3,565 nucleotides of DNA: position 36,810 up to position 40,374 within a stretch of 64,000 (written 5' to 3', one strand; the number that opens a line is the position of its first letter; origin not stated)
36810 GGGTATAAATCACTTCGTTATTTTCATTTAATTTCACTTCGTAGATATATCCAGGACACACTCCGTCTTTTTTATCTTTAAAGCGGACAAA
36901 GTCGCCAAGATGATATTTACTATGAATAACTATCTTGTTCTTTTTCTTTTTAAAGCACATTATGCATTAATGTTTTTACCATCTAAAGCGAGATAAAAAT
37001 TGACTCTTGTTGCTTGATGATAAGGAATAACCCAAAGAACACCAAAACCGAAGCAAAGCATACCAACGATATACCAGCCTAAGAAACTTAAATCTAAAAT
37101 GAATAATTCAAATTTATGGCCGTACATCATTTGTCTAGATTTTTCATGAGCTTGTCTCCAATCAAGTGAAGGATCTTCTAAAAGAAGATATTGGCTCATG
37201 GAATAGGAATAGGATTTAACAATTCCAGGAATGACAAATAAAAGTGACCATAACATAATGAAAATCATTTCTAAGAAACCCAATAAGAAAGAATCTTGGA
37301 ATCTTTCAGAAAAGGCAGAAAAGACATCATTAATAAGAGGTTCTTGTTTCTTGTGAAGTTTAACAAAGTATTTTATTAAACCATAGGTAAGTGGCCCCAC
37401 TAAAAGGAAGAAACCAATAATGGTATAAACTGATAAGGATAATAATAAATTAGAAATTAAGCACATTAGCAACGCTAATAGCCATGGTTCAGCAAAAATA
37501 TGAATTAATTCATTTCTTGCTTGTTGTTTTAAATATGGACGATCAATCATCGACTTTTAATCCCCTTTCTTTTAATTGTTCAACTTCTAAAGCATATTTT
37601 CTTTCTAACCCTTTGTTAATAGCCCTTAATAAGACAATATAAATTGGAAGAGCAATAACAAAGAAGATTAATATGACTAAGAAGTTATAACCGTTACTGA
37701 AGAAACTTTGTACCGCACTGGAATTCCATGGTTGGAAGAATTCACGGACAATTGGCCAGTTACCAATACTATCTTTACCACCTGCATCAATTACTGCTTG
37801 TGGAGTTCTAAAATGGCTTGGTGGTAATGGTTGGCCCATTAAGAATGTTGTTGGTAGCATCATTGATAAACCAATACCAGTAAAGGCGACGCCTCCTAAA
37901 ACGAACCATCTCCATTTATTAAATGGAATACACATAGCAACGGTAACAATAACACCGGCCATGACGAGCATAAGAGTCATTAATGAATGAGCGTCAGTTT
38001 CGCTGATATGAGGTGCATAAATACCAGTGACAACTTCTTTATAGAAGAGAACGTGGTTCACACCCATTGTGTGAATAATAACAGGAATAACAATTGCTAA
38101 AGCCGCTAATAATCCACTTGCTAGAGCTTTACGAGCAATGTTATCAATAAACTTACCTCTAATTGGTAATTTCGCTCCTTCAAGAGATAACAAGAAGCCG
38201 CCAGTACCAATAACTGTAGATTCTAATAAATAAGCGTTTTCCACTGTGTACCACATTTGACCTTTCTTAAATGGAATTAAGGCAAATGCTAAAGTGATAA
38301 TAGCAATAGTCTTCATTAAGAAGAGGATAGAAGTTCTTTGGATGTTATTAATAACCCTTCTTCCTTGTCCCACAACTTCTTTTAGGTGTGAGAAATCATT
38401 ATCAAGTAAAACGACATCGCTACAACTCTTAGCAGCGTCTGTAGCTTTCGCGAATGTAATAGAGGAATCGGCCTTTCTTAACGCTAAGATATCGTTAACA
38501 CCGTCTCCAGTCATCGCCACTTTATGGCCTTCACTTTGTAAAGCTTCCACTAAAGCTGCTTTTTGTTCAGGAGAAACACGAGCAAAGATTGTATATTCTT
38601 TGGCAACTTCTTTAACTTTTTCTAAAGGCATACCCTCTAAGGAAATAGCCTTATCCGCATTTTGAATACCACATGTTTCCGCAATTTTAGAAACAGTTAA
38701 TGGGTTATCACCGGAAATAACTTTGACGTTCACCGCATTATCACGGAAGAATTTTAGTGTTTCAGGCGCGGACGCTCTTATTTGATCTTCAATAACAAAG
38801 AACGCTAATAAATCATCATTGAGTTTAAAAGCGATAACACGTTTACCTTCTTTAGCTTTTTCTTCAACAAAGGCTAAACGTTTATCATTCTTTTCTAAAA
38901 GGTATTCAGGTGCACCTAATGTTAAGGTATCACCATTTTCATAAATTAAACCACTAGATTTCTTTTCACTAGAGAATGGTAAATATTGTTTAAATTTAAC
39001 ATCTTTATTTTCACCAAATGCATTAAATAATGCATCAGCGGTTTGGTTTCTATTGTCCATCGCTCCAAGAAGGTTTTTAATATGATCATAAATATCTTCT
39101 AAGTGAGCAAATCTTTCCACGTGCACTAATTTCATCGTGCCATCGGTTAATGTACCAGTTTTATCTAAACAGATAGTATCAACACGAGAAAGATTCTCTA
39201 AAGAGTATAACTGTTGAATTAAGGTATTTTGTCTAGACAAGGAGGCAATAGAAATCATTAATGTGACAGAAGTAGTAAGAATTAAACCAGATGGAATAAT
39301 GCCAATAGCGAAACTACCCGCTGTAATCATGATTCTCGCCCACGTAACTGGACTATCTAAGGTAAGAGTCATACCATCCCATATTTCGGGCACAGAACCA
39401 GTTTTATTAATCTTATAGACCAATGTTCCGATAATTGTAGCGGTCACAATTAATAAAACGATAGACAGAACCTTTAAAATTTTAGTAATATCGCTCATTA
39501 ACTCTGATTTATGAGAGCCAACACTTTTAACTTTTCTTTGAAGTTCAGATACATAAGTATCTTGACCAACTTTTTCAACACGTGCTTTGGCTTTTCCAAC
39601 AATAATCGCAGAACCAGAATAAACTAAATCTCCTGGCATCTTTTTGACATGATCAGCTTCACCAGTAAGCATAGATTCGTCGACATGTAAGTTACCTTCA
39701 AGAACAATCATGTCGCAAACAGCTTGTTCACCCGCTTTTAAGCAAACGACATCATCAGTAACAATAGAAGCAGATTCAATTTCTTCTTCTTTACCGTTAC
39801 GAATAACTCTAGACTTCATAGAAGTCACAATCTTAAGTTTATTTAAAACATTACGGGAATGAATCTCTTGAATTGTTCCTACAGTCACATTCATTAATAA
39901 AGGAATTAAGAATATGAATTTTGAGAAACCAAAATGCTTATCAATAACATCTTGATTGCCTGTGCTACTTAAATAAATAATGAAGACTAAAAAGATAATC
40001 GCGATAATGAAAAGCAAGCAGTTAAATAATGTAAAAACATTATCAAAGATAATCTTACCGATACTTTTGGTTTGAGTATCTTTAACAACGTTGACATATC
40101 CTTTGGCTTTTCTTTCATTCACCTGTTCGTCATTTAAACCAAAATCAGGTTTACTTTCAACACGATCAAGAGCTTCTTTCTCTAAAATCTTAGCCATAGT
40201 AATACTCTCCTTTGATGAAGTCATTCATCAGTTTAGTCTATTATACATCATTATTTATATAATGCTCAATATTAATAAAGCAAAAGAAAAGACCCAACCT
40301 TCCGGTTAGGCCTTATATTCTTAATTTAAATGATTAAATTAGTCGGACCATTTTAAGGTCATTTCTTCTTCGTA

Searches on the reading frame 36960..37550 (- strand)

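Call 75: search_protein_families(library=pfam, proteins=[window:36960-37550:-], max_evalue=0.00001)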
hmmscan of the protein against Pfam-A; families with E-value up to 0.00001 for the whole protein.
window:36960-37550:- (196 aa): 1 family
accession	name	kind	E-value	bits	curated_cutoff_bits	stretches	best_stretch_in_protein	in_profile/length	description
PF06161.16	DUF975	-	1.3e-34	120.6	34.8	2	104-191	154-241/243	Protein of unknown function (DUF975)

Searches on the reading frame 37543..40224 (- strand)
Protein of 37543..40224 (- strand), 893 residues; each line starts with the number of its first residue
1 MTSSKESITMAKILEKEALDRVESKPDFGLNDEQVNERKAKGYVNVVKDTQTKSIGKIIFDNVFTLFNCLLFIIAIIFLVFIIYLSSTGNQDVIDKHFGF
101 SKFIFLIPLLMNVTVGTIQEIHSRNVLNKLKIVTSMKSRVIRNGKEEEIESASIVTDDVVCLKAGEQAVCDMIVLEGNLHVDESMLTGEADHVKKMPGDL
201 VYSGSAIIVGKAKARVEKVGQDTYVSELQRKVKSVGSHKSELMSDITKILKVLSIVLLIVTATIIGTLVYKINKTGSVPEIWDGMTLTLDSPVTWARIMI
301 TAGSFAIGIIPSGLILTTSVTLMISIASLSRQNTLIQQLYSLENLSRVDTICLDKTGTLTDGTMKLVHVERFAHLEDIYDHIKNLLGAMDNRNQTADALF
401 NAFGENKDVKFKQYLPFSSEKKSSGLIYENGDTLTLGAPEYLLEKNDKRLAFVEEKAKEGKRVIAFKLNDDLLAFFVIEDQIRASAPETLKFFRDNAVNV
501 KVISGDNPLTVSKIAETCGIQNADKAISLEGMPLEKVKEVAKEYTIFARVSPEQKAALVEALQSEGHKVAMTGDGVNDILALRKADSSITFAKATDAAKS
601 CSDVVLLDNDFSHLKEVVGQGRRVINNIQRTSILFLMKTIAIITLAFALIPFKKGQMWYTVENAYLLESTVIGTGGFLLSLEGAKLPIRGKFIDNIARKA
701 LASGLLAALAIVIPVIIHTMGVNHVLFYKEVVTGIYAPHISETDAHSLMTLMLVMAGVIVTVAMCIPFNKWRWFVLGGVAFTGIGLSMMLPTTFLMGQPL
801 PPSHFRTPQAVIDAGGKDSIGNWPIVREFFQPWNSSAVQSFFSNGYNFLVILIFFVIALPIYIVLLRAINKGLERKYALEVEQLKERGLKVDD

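Call 54: search_protein_families(library=pfam, proteins=[window:37543-40224:-], max_evalue=1e-15)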
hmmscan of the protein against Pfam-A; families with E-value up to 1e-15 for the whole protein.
window:37543-40224:- (893 aa): 2 families
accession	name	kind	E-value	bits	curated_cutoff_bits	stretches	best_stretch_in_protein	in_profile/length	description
PF00122.25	E1-E2_ATPase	-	3.1e-38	131.5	28.1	1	136-332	5-181/181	E1-E2 ATPase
PF00702.32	Hydrolase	-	1.8e-23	84.4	26.4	1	348-586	1-191/191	haloacid dehalogenase-like hydrolase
